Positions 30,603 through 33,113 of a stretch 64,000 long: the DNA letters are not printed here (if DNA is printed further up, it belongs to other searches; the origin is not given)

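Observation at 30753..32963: MenE fused in frame to a complete alpha/beta-hydrolase: candidate for the missing DHNA-CoA thioesterase step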

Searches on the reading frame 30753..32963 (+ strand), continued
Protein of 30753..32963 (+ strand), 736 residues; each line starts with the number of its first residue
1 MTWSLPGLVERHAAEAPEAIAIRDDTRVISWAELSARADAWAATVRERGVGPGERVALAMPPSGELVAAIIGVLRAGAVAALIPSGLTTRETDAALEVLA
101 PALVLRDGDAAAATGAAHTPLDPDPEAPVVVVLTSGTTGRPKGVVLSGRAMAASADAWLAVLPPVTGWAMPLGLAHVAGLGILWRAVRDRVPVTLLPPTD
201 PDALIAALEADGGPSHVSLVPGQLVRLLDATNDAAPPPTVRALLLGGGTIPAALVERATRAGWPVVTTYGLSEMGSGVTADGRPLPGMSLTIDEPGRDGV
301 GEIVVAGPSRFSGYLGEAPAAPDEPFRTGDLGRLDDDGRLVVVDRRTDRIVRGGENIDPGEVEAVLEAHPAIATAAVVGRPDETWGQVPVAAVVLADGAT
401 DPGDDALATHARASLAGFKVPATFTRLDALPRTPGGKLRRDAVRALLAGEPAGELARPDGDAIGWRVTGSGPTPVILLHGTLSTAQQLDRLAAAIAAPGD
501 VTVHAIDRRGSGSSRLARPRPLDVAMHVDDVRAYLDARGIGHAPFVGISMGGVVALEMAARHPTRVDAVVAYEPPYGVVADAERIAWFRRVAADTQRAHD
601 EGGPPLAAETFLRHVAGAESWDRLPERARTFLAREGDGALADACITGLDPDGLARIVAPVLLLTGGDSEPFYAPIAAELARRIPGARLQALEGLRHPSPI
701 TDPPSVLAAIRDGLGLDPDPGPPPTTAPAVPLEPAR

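Call 16: find_encoding_contigs(protein=P0030, flank=10000, max_places=2)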
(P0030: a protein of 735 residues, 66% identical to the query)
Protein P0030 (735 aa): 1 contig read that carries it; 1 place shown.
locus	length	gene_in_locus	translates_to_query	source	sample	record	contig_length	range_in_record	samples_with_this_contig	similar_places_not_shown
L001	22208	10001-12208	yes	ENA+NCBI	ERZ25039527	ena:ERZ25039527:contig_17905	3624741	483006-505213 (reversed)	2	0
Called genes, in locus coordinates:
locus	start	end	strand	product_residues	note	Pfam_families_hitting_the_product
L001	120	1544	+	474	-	PF02386:TrkH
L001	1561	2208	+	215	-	PF02254:TrkA_N, PF02080:TrkA_C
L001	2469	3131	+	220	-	PF00440:TetR_N, PF17932:TetR_C_24 (weak)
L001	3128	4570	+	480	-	PF00425:Chorismate_bind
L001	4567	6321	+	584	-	PF02776:TPP_enzyme_N, PF02775:TPP_enzyme_C (weak)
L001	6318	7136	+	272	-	PF00561:Abhydrolase_1, PF00975:Thioesterase (faint), PF12146:Hydrolase_4, PF12697:Abhydrolase_6, PF03096:Ndr (weak)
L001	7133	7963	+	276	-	PF00378:ECH_1, PF16113:ECH_2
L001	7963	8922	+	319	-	PF01040:UbiA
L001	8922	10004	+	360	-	PF13378:MR_MLE_C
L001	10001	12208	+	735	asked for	PF00501:AMP-binding, PF13193:AMP-binding_C, PF00561:Abhydrolase_1, PF12146:Hydrolase_4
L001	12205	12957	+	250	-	PF01209:Ubie_methyltran, PF13489:Methyltransf_23, PF13847:Methyltransf_31, PF08241:Methyltransf_11, PF08242:Methyltransf_12, PF13649:Methyltransf_25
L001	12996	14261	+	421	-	PF05977:MFS_3, PF07690:MFS_1, PF12832:MFS_1_like, PF07690:MFS_1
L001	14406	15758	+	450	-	PF00990:GGDEF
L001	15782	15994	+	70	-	-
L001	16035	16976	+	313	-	PF00005:ABC_tran, PF13304:AAA_21, PF27102:NodI_C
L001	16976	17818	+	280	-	PF01061:ABC2_membrane, PF12698:ABC2_membrane_3 (weak)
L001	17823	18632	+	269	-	PF01061:ABC2_membrane, PF12698:ABC2_membrane_3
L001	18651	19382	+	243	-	PF03167:UDG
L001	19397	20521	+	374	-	PF00226:DnaJ, PF01556:DnaJ_C, PF00684:DnaJ_CXXCXGXG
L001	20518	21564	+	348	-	PF06325:PrmA, PF05175:MTS, PF13489:Methyltransf_23 (weak), PF01135:PCMT (weak), PF08241:Methyltransf_11 (weak), PF08242:Methyltransf_12 (weak), PF13649:Methyltransf_25, PF13847:Methyltransf_31 (weak)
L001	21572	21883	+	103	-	-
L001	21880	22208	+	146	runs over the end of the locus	PF01850:PIN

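Call 17: find_encoding_contigs(protein=P0120, flank=10000, max_places=2)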
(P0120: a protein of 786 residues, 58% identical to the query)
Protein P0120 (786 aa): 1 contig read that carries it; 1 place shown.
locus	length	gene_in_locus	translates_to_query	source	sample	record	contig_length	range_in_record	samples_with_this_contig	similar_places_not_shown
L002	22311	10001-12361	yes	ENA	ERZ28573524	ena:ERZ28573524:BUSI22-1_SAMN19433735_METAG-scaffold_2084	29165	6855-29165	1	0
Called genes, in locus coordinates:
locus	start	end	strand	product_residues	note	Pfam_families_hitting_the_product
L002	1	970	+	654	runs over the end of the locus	PF00012:HSP70, PF06723:MreB_Mbl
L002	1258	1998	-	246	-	PF13560:HTH_31 (weak), PF01381:HTH_3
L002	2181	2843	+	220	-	PF00440:TetR_N, PF17932:TetR_C_24 (weak)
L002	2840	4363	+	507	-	PF00425:Chorismate_bind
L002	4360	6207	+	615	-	PF02776:TPP_enzyme_N, PF02775:TPP_enzyme_C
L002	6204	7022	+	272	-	PF00561:Abhydrolase_1, PF00975:Thioesterase (weak), PF12146:Hydrolase_4, PF12697:Abhydrolase_6, PF03096:Ndr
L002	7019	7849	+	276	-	PF00378:ECH_1, PF16113:ECH_2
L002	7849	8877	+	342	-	PF01040:UbiA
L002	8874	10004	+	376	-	PF02746:MR_MLE_N (weak), PF13378:MR_MLE_C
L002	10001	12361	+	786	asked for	PF00501:AMP-binding, PF13193:AMP-binding_C, PF00561:Abhydrolase_1, PF12146:Hydrolase_4, PF12697:Abhydrolase_6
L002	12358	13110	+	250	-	PF01209:Ubie_methyltran, PF01135:PCMT (weak), PF13489:Methyltransf_23, PF13847:Methyltransf_31, PF08241:Methyltransf_11, PF08242:Methyltransf_12, PF13649:Methyltransf_25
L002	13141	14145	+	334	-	PF00005:ABC_tran, PF13304:AAA_21, PF27102:NodI_C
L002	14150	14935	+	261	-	PF01061:ABC2_membrane, PF12698:ABC2_membrane_3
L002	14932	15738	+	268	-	PF01061:ABC2_membrane, PF12698:ABC2_membrane_3 (weak)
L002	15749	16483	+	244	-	PF03167:UDG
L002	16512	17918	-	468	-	PF00479:G6PD_N, PF02781:G6PD_C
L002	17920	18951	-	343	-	PF03446:NAD_binding_2, PF03807:F420_oxidored (weak), PF00393:6PGD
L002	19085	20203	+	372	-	PF00226:DnaJ, PF01556:DnaJ_C, PF27659:CHP02642 (faint), PF00684:DnaJ_CXXCXGXG, PF27439:DnaJ_C_2 (weak)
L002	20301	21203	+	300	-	PF06325:PrmA, PF05175:MTS, PF13489:Methyltransf_23, PF08241:Methyltransf_11, PF08242:Methyltransf_12 (weak), PF13649:Methyltransf_25, PF13847:Methyltransf_31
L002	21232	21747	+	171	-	PF10027:DUF2269 (weak)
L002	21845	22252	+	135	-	PF11969:DcpS_C, PF01230:HIT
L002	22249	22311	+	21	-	?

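Call 71: predict_structure(alignment_id=A4)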
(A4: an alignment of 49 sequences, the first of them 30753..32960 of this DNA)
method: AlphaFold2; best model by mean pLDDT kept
length: 736 residues; sequences in the alignment: 49
mean_pLDDT: 88.2   pTM: 0.73
mean pLDDT of the five models: 88.2, 87.0, 86.6, 85.4, 85.3
residues with pLDDT >= 90: 454; 70-90: 225; 50-70: 38; < 50: 19
segments of 3 or more residues with pLDDT < 50: 136-138, 724-736
pLDDT, mean of each block of 10 residues (from residue 1): 87 97 93 96 94 94 94 96 84 89 89 60 86 67 90 95 96 88 96 93 96 94 93 96 87 91 94 89 94 90 92 90 85 91 69 74 94 94 83 95 96 86 93 82 87 86 91 95 86 94 84 72 87 91 96 94 96 87 87 94 94 88 89 86 71 91 93 91 95 93 94 85 46 32
secondary structure, 60 per line:
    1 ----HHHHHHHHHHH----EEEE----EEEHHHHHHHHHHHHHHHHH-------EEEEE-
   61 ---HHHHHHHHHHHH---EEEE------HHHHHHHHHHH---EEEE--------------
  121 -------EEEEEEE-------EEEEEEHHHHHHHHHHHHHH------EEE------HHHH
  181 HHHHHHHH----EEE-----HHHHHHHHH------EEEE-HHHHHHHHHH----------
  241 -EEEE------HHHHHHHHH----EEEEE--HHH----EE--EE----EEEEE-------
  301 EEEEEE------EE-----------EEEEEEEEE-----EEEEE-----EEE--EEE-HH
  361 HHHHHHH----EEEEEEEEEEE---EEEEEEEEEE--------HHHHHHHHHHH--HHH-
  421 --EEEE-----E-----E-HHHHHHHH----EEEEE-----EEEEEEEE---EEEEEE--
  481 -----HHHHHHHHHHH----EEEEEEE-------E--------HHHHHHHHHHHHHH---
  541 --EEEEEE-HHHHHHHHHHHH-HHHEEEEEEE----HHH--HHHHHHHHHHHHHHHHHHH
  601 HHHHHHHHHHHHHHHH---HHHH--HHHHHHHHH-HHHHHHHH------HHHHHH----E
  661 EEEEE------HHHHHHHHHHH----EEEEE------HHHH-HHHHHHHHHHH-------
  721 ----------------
elements in order (helices of 4 or more, strands of 3 or more residues): H5-15 E20-23 E28-30 H31-47 E55-59 H64-75 E79-82 H89-99 E103-106 E128-134 E142-147 H148-161 E168-170 H177-188 E193-195 H201-209 E216-219 H221-230 E242-245 H252-260 E265-269 E289-293 E301-306 E326-334 E340-344 E350-352 E355-357 H359-367 E372-382 E386-395 H404-414 E423-426 H440-447 E452-456 E462-469 E473-478 H486-496 E501-507 H524-537 E543-548 H550-561 E566-572 H582-616 H620-623 H626-634 H636-643 H650-655 E660-665 H672-682 E687-691 H698-701 H703-713
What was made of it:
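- Checked: MenE's last helix ends at about residue 447 and the hydrolase's first beta-strand is 452-456, modelled with pLDDT 86-87 (call 71).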
